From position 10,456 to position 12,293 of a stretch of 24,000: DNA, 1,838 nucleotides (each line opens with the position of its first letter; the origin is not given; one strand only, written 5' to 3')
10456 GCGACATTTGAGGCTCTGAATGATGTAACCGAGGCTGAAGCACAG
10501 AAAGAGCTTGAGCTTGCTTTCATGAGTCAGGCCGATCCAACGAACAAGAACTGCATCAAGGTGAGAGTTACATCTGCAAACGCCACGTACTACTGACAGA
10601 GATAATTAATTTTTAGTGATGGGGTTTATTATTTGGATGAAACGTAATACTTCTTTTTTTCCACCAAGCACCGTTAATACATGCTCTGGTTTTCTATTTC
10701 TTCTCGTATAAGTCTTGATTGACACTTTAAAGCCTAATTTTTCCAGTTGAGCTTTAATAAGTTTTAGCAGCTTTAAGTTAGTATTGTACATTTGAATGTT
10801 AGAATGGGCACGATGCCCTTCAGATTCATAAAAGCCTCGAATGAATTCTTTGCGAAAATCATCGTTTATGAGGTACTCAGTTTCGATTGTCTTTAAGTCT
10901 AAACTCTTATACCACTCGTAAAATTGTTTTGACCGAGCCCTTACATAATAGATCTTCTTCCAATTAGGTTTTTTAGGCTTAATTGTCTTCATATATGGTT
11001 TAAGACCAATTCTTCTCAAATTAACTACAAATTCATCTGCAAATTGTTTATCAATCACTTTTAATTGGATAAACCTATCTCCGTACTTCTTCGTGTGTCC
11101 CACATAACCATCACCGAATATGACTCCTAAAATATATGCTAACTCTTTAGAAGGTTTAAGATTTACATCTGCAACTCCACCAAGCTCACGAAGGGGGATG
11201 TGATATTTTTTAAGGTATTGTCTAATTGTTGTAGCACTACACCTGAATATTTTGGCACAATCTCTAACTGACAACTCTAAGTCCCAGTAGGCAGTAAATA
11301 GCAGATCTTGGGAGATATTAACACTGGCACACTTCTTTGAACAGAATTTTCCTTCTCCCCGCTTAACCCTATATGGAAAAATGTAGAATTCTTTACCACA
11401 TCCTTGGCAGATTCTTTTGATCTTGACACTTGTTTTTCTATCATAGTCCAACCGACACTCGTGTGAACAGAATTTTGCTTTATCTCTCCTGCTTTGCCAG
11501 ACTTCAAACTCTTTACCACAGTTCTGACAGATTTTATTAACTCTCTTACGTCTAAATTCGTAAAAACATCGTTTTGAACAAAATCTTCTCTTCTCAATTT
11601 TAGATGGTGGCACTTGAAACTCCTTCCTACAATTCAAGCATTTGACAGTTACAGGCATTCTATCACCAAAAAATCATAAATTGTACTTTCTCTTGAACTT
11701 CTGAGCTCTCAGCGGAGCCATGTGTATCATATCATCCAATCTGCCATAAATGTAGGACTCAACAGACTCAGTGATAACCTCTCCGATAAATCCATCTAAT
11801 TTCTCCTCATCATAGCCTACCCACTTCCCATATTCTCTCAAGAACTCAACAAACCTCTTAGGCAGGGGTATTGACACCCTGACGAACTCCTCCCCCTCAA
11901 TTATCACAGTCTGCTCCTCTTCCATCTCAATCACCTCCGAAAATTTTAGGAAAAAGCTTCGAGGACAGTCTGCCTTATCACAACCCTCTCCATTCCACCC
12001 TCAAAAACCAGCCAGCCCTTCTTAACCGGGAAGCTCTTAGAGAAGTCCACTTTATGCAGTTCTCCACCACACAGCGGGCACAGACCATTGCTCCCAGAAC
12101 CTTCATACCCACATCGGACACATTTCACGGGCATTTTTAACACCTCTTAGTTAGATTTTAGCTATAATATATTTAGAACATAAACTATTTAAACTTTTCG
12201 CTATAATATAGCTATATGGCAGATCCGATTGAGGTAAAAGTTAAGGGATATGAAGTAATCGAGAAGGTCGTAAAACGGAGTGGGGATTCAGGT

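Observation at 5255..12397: Two paralogous regulatory cassettes carrying interchangeable nucleases: TnpB versus a zinc-finger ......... endonuclease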

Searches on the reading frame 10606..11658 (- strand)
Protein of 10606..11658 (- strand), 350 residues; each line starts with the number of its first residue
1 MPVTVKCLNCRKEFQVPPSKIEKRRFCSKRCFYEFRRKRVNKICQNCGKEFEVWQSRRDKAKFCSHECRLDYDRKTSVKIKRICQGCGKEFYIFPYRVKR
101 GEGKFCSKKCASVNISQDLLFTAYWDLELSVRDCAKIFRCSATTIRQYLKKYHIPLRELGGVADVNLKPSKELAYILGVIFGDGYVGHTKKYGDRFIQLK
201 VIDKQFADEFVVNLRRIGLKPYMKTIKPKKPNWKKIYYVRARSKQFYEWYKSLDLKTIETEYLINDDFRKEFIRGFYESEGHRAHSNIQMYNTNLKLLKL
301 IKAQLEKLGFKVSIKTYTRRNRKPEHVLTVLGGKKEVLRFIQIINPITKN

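Call 9: search_protein_families(library=pfam, proteins=[window:10606-11658:-], max_evalue=0.1)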
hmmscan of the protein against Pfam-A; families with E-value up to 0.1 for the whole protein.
window:10606-11658:- (350 aa): 10 families
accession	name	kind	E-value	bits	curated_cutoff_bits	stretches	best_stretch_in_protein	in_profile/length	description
PF14528.11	LAGLIDADG_3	-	2.9e-17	63.1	22.5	2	268-344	2-81/82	LAGLIDADG-like domain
PF09723.15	Zn_ribbon_8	-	0.0013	19.1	34.4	1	33-65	4-30/41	Zinc ribbon domain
PF13518.12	HTH_28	-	0.002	18.6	25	1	123-152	8-36/52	Helix-turn-helix domain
PF06467.20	zf-FCS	-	0.0024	18.1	22.4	0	84-111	7-36/39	MYM-type Zinc finger with FCS sequence motif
PF05204.19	Hom_end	-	0.0029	18.1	21.1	0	174-228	16-67/110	Homing endonuclease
PF00376.29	MerR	-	0.0084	16.3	28.2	1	131-155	2-26/38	MerR family regulatory protein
PF13411.12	MerR_1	-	0.024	15.2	21.6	0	130-155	2-27/69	MerR HTH family regulatory protein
PF00496.27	SBP_bac_5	-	0.035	13.6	32.4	1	290-319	297-326/368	Bacterial extracellular solute-binding proteins, family 5 Middle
PF10013.15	DUF2256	-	0.037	14.6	25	1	40-69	6-38/40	Uncharacterized protein conserved in bacteria (DUF2256)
PF12728.13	HTH_17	-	0.053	14.2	27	0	129-160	2-33/51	Helix-turn-helix domain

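Call 10: search_protein_families(library=ncbifam, proteins=[window:10606-11658:-], max_evalue=0.1)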
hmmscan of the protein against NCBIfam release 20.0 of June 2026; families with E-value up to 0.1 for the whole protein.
window:10606-11658:- (350 aa): 1 family
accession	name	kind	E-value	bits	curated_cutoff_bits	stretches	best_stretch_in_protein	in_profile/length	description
TIGR02605.1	CxxC_CxxC_SSSS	subfamily_domain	0.014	15.5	31.3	1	44-76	8-41/52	FmdB family zinc ribbon protein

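Call 55: search_solved_structures(query=window:10606-11658:-, max_evalue=0.1, show_alignments=1)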
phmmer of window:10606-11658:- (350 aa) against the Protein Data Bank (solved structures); distinct sequences matched with E-value up to 0.1: 9.
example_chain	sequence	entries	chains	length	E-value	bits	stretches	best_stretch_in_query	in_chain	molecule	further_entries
2vs8_A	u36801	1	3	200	1.2e-06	30.8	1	172-319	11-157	HOMING ENDONUCLEASE I-DMOI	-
4un7_G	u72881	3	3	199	1.2e-06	30.8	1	172-319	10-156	HOMING ENDONUCLEASE I-DMOI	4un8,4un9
1b24_A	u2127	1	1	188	1.3e-06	30.7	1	173-319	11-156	Homing endonuclease I-DmoI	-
2vs7_A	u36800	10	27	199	1.5e-06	30.5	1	173-319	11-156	HOMING ENDONUCLEASE I-DMOI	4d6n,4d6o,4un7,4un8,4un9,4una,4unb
5o6i_A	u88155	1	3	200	1.7e-06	30.3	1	172-319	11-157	Homing endonuclease I-DmoI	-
5o6g_A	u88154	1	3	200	2.9e-06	29.5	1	172-319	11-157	Homing endonuclease I-DmoI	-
5ak9_A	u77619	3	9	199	6.8e-06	28.4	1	173-319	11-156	HOMING ENDONUCLEASE I-DMOI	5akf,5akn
5a0w_A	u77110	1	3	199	9.1e-06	27.9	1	173-319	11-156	HOMING ENDONUCLEASE I-DMOI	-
5akm_A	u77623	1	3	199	1e-05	27.7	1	173-319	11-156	HOMING ENDONUCLEASE I-DMOI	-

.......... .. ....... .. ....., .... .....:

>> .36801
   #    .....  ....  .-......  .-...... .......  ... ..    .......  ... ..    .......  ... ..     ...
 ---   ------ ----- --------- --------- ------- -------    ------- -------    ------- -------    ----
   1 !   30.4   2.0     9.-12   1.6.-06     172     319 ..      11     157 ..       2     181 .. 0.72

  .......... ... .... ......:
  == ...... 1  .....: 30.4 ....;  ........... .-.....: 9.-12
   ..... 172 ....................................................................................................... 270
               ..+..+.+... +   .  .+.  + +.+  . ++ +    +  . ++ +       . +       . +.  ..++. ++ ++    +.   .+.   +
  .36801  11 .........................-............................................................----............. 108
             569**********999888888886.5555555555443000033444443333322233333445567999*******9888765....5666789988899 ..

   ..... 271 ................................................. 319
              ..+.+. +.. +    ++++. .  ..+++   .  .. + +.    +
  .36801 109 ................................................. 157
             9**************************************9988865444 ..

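Call 64: find_related_loci(query=window:10606-11658:-, collection=viral_contigs, flank=4000)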
Query window:10606-11658:- (350 aa) in viral_contigs; peptide patterns used: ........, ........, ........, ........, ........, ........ (x = any residue, [..] = any of these).
35 stretches matched a pattern; 20 encode a relative of the query (tblastn E <= 1e-3); 20 distinct loci.
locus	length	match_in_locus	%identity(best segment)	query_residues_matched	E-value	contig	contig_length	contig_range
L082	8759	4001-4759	38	116-349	6e-38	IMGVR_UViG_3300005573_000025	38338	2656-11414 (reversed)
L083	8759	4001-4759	38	116-349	6e-38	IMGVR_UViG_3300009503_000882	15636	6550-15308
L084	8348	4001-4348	46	9-119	9e-23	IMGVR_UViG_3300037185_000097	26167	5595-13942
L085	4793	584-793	47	7-117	5e-12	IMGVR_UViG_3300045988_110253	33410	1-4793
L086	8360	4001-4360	45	5-182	4e-11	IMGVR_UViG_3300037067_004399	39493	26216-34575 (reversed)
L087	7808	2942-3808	32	7-147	4e-10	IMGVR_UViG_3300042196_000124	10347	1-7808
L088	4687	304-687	32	1-110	8e-9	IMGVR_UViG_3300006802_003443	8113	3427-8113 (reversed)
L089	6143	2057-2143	59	44-112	1e-7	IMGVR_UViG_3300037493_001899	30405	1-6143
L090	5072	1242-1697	41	4-117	4e-6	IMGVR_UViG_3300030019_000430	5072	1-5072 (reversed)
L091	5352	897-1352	41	4-117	4e-6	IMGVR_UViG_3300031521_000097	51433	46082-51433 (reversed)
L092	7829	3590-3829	33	43-128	7e-6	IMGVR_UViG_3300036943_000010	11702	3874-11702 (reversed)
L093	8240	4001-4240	33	43-128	7e-6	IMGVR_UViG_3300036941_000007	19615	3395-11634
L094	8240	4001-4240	33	43-128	7e-6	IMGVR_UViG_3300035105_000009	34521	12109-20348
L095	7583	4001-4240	33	43-128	7e-6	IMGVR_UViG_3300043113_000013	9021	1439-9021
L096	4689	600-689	57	40-69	2e-5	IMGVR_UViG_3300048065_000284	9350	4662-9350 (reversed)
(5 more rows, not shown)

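Call 74: search_protein_families(library=phrogs, proteins=[window:10606-11658:-], max_evalue=0.001)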
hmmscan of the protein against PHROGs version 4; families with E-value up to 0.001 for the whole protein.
window:10606-11658:- (350 aa): 8 families
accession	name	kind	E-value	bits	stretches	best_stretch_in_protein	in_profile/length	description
phrog_1271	-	DNA, RNA and nucleotide metabolism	3.1e-15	57.4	1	37-116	173-244/361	HNH endonuclease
phrog_15471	-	DNA, RNA and nucleotide metabolism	1.5e-08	35.7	1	41-78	102-137/183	HNH endonuclease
phrog_2308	-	unknown function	9.3e-08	33.2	1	38-111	52-126/138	-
phrog_4645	-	DNA, RNA and nucleotide metabolism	1.2e-06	28.9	1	169-338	105-279/308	endonuclease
phrog_9706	-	unknown function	1.4e-06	29.7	0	78-112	5-43/56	-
phrog_14913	-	DNA, RNA and nucleotide metabolism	4e-05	24.7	0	37-77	95-137/149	HNH endonuclease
phrog_5046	-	DNA, RNA and nucleotide metabolism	0.0002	22.6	0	171-249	6-88/161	HNH endonuclease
phrog_8446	-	DNA, RNA and nucleotide metabolism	0.00071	20.3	1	116-158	60-102/211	HNH endonuclease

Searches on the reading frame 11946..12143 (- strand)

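Call 9: search_protein_families(library=pfam, proteins=[window:11946-12143:-], max_evalue=0.1)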
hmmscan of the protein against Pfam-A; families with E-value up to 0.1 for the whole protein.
window:11946-12143:- (65 aa): 4 families
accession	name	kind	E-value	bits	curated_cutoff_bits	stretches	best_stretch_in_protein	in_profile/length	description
PF18912.6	DZR_2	-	0.0032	17.7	27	1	4-31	6-33/56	Double zinc ribbon domain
PF23455.1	DUF7129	-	0.0051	17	30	1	8-30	14-38/45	Domain of unknown function (DUF7129)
PF01155.25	HypA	-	0.026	15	28.9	1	3-41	68-108/112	Hydrogenase/urease nickel incorporation, metallochaperone, hypA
PF12773.13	DZR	-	0.054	14.1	27.3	1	6-26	25-45/45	Double zinc ribbon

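Call 10: search_protein_families(library=ncbifam, proteins=[window:11946-12143:-], max_evalue=0.1)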
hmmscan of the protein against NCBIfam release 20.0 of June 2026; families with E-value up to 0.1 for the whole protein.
window:11946-12143:- (65 aa): 2 families
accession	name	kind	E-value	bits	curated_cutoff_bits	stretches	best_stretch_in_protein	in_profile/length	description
NF033497.1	rubre_like_arch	subfamily_domain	0.00011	21.8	32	1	8-33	3-30/34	rubrerythrin-like domain-containing protein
TIGR00100.1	hypA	equivalog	0.067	13.2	88.1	1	3-41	68-109/116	hydrogenase maturation nickel metallochaperone HypA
